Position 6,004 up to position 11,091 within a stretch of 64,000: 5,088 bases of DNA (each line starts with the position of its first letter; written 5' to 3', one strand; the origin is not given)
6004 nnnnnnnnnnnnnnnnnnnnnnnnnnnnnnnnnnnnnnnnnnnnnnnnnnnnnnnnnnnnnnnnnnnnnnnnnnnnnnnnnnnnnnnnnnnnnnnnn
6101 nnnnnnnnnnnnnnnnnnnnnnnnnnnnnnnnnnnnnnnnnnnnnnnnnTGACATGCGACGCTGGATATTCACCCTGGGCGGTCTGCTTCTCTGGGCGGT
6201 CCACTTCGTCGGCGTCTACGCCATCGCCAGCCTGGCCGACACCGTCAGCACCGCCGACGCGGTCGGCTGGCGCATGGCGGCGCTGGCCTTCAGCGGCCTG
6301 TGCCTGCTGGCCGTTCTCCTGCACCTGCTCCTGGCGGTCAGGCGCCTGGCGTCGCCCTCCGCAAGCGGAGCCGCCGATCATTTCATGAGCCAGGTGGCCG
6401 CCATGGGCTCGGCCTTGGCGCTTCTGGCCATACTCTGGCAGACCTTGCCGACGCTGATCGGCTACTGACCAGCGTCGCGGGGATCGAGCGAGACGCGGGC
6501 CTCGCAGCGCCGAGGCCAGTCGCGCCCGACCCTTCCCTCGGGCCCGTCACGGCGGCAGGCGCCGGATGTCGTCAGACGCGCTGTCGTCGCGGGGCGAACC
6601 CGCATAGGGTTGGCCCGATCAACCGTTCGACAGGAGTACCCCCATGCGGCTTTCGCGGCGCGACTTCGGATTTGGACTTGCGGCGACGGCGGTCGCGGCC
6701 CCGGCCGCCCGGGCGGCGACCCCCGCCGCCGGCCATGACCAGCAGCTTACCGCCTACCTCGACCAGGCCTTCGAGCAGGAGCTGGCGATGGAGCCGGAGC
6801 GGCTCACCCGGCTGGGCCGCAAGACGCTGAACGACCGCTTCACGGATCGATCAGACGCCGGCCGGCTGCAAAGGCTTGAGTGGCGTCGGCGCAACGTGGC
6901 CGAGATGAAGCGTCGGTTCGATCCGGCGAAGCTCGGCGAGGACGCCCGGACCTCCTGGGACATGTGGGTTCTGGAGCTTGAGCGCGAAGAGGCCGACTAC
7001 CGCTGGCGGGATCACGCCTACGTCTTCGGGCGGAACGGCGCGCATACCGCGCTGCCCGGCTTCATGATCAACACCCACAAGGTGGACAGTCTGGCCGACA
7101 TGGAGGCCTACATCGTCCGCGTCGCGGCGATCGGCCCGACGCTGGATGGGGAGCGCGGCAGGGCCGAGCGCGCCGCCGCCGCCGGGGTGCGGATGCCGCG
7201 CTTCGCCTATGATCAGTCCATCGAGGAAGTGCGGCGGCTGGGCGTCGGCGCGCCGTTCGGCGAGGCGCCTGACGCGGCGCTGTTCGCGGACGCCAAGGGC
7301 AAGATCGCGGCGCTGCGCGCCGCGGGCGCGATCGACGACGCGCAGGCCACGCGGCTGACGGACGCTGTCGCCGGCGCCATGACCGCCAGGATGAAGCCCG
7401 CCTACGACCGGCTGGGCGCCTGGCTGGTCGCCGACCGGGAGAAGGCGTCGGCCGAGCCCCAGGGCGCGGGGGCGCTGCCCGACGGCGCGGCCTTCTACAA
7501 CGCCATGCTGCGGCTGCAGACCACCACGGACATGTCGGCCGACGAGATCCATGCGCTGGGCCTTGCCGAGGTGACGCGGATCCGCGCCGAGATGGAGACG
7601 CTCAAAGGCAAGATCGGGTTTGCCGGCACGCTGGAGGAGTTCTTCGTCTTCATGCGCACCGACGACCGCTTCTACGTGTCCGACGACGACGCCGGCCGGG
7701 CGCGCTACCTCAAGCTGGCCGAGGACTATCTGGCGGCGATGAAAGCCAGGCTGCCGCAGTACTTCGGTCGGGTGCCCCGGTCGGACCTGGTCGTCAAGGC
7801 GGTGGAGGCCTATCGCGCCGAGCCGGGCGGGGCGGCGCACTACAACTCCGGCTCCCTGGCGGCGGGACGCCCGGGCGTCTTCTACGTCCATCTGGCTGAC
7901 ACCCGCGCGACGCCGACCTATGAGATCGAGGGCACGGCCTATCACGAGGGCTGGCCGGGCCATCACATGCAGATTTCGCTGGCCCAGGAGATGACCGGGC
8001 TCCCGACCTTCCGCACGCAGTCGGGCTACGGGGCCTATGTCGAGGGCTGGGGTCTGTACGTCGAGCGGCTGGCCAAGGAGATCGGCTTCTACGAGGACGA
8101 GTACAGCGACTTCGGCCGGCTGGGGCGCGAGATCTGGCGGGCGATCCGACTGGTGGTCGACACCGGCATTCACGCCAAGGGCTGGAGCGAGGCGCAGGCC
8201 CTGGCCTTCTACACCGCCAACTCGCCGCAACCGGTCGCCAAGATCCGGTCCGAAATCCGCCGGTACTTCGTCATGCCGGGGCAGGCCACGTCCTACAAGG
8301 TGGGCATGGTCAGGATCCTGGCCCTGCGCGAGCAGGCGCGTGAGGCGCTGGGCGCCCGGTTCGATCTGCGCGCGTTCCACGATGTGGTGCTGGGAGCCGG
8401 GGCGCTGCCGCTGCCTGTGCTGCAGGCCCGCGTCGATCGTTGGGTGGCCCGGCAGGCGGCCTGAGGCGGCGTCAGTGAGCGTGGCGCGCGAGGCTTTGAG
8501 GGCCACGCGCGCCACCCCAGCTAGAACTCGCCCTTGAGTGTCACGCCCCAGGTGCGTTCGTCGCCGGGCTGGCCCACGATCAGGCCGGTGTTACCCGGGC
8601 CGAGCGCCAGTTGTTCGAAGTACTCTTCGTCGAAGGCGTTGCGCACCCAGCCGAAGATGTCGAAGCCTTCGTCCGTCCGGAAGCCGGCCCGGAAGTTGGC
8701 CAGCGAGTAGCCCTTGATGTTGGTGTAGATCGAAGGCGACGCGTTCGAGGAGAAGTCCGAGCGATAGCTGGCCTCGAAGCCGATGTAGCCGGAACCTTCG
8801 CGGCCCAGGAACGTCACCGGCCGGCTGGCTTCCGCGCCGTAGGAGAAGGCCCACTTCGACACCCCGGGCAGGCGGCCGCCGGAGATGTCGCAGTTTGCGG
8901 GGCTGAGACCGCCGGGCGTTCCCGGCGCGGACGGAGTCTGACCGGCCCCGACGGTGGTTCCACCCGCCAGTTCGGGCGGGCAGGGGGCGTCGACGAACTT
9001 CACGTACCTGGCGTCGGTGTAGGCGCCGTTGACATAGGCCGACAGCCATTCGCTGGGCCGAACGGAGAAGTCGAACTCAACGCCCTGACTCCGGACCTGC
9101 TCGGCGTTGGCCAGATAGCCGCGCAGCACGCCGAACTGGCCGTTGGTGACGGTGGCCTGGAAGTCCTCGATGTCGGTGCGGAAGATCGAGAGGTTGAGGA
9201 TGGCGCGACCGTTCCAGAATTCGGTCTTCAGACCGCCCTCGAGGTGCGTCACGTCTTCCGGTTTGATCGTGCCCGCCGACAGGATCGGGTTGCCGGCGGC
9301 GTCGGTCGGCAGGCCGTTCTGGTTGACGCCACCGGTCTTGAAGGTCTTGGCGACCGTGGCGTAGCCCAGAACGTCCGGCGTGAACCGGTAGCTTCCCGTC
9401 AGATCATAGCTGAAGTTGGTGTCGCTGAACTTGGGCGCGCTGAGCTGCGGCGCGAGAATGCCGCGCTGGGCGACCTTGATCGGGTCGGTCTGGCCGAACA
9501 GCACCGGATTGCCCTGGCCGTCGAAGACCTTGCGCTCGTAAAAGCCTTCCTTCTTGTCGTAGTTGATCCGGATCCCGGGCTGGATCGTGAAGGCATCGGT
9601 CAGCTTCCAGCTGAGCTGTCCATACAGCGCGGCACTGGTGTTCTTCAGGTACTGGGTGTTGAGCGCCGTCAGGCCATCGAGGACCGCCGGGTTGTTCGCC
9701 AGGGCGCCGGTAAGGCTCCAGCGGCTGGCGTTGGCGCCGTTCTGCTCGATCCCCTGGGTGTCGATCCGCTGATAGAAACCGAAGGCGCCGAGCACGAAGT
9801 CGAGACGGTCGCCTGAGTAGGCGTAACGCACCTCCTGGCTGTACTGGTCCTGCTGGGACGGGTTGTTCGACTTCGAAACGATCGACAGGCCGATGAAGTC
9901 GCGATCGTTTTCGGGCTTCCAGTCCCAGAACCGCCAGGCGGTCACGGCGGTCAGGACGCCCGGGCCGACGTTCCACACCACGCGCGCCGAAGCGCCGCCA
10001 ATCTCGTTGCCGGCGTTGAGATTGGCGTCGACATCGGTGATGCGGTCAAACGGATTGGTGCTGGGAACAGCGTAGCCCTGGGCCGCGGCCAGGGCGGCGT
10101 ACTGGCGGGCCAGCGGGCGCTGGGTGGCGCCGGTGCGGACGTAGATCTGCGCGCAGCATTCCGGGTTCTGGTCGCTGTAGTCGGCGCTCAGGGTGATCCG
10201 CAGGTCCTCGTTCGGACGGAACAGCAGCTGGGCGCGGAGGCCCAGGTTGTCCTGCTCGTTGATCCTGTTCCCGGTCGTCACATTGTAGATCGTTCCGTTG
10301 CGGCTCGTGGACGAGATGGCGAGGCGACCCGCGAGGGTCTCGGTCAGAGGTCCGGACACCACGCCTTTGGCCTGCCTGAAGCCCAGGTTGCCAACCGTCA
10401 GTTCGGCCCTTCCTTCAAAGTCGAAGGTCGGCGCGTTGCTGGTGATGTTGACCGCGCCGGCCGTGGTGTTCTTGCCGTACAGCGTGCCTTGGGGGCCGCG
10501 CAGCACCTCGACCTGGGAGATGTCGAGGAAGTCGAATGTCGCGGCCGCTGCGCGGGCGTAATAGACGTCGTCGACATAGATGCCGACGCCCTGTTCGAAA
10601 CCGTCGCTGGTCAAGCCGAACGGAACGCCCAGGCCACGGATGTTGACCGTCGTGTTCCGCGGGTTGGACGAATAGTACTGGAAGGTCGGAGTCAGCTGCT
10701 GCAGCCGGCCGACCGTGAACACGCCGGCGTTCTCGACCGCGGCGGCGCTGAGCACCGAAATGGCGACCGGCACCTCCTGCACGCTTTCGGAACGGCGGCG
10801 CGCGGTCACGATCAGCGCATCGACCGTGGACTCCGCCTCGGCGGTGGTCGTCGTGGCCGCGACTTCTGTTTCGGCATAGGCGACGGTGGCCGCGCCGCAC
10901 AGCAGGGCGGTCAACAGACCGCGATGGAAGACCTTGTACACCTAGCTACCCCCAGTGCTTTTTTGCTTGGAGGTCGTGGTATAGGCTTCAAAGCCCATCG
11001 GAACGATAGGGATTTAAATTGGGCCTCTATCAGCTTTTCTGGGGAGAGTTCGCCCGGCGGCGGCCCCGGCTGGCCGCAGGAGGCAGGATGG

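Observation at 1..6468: Self-contained PQQ dehydrogenase to oxidase electron-transfer module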

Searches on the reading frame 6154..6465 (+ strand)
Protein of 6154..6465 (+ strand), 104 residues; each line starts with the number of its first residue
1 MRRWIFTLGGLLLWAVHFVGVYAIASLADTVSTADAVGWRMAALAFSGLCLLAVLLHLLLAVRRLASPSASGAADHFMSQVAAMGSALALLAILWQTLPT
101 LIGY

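Call 7: search_protein_families(library=pfam, proteins=[window:6154-6465:+], max_evalue=0.01)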
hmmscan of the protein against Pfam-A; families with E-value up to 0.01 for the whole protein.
window:6154-6465:+ (104 aa): 0 families

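Call 8: search_protein_families(library=ncbifam, proteins=[window:6154-6465:+], max_evalue=0.01)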
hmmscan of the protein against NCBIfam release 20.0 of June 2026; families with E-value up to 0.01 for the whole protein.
window:6154-6465:+ (104 aa): 0 families

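Call 95: search_protein_families(library=pfam, proteins=[window:6154-6465:+], max_evalue=10)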
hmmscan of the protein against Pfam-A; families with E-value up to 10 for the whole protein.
window:6154-6465:+ (104 aa): 3 families
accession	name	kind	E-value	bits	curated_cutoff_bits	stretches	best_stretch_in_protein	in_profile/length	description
PF24493.1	INTS4_8HBD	-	0.2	11.7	27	1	49-88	115-153/202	INTS4 8 helical bundle domain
PF20556.3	DUF6768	-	0.23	11.6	27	1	3-47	41-85/123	Family of unknown function (DUF6768)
PF05656.20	DUF805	-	0.33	11.8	25.7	1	5-91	12-95/111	Protein of unknown function (DUF805)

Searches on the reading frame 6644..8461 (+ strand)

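Call 7: search_protein_families(library=pfam, proteins=[window:6644-8461:+], max_evalue=0.01)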
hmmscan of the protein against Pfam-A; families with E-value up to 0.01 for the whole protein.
window:6644-8461:+ (606 aa): 1 family
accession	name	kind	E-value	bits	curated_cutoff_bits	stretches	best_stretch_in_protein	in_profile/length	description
PF05960.17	DUF885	-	5.7e-170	567.9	32.4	1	51-597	1-532/532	Bacterial protein of unknown function (DUF885)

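Call 8: search_protein_families(library=ncbifam, proteins=[window:6644-8461:+], max_evalue=0.01)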
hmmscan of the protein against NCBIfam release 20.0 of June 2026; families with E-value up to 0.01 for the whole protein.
window:6644-8461:+ (606 aa): 0 families

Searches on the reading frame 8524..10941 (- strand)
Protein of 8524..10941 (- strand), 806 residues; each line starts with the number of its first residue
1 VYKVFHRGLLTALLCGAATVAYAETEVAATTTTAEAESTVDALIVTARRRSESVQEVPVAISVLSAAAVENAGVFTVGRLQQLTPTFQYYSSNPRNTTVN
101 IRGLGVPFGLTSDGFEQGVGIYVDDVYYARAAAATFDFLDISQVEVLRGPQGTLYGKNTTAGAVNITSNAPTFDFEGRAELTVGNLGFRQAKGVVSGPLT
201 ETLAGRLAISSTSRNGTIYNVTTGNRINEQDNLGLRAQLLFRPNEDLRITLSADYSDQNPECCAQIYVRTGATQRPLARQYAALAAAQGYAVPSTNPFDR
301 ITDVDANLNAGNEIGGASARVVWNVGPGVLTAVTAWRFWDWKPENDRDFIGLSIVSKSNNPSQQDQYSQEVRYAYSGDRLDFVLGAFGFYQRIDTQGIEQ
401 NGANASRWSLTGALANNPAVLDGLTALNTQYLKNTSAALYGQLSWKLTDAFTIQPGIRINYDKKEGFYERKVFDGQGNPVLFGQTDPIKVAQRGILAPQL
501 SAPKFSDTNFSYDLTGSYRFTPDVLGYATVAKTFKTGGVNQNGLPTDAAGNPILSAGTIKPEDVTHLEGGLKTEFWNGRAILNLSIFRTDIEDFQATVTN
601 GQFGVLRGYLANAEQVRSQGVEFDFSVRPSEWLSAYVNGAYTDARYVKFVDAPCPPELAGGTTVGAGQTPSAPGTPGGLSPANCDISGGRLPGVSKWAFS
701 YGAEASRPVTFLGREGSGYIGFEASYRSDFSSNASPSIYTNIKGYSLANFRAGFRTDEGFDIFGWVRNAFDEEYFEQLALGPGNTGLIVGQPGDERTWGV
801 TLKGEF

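Call 7: search_protein_families(library=pfam, proteins=[window:8524-10941:-], max_evalue=0.01)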
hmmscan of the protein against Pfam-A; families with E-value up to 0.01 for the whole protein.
window:8524-10941:- (806 aa): 3 families
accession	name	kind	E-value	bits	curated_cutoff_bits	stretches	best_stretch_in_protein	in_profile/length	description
PF00593.30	TonB_dep_Rec_b-barrel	-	1e-34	121.6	27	1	294-768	40-435/436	TonB dependent receptor-like, beta-barrel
PF07715.20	Plug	-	1.1e-16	61.7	23.9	1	54-163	2-107/107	TonB-dependent Receptor Plug Domain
PF14905.12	OMP_b-brl_3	-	0.0038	16.8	27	0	560-641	214-294/408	Outer membrane protein beta-barrel family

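Call 8: search_protein_families(library=ncbifam, proteins=[window:8524-10941:-], max_evalue=0.01)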
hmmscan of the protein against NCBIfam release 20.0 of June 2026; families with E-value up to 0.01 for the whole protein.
window:8524-10941:- (806 aa): 25 families
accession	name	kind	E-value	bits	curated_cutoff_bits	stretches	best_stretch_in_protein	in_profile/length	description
TIGR01783.1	TonB-siderophor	subfamily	4.5e-36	124.7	223.5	3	56-258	1-195/649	TonB-dependent siderophore receptor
TIGR01785.1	TonB-hemin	subfamily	4.8e-21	74.9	316.85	2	41-170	2-130/677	TonB-dependent heme/hemoglobin receptor family protein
NF047944.1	FoxamRcptFoxA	equivalog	3.5e-16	58.7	1300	1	9-262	5-250/697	ferrioxamine B receptor FoxA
TIGR01786.1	TonB-hemlactrns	subfamily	4.2e-14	51.8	323.75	2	378-628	347-564/719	TonB-dependent hemoglobin/transferrin/lactoferrin family receptor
NF010010.0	PRK13483.1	equivalog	7.7e-13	47.3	927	1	21-262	14-259/660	ligand-gated channel protein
NF007349.0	PRK09840.1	equivalog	1.8e-12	46.1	686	1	39-213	53-219/760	catecholate siderophore receptor Fiu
NF041535.1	TonB_rec_PqqU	equivalog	2.1e-12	46.2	1200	2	518-802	430-671/676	TonB-dependent receptor PqqU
TIGR01779.1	TonB-B12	equivalog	5.6e-11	41.7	599.7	1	27-238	14-222/614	TonB-dependent vitamin B12 receptor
NF049960.1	siderphRecptFauA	equivalog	2e-09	36.5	900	1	29-207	50-222/727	TonB-dependent alcaligin siderophore receptor FauA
NF050067.1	TonBEntbctnRecCfrA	equivalog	4.3e-08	31.9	1200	1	26-168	12-157/698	TonB-dependent ferric enterobactin receptor CfrA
NF010038.0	PRK13513.1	equivalog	2.3e-07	29.8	942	0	141-206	137-208/659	ligand-gated channel protein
NF010650.0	PRK14049.1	equivalog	3.8e-07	28.7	904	1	54-268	79-282/729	ferrioxamine B receptor precursor protein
NF053590.1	TonB_dep_TOL0244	equivalog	6.8e-07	28.3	645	1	43-171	14-142/604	TOL_0244 family TonB-dependent receptor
NF007478.2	PRK10064.1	equivalog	7.8e-07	27.7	745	1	26-169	16-158/663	catecholate siderophore receptor CirA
NF007465.0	PRK10044.1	equivalog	1.3e-06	27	803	1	43-174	65-192/726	ferrichrome porin FhuA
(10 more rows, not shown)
